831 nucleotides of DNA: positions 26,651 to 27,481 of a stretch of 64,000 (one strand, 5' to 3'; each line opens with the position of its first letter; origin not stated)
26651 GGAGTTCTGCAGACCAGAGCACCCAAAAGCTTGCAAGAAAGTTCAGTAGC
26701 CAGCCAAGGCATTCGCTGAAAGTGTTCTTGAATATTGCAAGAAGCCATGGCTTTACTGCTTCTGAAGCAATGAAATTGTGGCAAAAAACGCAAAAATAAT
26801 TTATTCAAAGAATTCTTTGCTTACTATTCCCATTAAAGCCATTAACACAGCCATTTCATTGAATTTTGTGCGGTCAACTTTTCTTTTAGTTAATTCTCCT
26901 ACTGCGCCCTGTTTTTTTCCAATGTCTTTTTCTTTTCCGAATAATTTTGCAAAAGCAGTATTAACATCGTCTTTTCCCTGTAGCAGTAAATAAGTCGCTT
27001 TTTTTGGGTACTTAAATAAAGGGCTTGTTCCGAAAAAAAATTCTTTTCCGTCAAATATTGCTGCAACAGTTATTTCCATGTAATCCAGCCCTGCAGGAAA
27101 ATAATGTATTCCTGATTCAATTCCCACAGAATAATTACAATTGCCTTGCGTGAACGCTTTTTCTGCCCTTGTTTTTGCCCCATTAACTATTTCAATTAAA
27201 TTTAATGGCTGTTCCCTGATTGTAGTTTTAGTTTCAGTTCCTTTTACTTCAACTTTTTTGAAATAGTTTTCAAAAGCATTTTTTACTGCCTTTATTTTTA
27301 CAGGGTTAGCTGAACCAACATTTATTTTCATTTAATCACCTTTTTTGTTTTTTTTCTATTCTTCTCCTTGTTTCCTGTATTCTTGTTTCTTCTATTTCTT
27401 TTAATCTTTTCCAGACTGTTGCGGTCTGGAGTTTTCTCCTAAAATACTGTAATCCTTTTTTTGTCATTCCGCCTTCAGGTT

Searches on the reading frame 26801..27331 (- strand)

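Call 49: search_protein_families(library=pfam, proteins=[window:26801-27331:-], max_evalue=0.00001)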
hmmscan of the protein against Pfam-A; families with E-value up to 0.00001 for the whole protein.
window:26801-27331:- (176 aa): 1 family
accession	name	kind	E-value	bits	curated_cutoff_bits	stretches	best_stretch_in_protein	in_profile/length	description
PF01931.24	NTPase_I-T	-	1.1e-43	149.4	25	1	6-168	1-160/162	Protein of unknown function DUF84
